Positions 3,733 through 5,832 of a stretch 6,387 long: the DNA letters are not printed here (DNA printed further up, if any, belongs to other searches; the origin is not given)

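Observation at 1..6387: Complete circular Microviridae (gokushovirus-like) genome, 6,260 nt, at the upper end of the family's genome size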

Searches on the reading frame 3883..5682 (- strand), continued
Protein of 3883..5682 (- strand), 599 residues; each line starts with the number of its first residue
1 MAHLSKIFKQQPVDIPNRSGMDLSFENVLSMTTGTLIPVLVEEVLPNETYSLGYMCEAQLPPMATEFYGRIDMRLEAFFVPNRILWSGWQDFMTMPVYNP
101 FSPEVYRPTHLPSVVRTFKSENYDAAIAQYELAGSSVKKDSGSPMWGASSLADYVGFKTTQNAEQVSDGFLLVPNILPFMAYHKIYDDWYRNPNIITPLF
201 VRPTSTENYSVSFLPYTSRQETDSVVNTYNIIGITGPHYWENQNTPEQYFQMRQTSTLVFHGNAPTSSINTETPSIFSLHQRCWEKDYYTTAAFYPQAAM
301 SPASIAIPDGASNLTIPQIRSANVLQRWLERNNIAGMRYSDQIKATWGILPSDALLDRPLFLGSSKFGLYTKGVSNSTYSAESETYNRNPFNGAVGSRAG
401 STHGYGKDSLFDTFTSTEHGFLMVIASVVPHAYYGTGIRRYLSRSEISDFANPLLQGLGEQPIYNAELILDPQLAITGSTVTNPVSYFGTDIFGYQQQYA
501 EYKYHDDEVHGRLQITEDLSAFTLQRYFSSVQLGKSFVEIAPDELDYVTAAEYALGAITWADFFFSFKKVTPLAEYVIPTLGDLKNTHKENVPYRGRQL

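Call 73: find_encoding_contigs(protein=P0125, flank=10000, max_places=3)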
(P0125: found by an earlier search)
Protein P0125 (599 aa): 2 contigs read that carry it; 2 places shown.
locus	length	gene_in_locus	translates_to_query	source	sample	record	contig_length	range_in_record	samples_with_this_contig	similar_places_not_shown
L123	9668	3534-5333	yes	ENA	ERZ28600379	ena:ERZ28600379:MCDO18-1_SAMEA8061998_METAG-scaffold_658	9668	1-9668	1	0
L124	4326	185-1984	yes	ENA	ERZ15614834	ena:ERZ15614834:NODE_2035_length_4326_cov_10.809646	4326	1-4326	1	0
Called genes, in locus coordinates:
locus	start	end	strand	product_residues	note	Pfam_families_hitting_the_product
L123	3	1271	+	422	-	?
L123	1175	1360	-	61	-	-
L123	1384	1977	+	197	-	-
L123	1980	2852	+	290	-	PF23343:REP_ORF2-G2P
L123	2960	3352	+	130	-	-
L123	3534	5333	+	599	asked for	PF02305:Phage_F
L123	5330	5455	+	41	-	-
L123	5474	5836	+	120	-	-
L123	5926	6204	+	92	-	-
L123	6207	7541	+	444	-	-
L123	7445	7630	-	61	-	-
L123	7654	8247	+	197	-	-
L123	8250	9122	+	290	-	PF23343:REP_ORF2-G2P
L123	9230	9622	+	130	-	-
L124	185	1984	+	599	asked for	PF02305:Phage_F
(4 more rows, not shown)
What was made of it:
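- Checked: One relative is a 1.5-unit concatemer (call 73).
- One close relative is a 1.5x concatemer contig (call 73).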
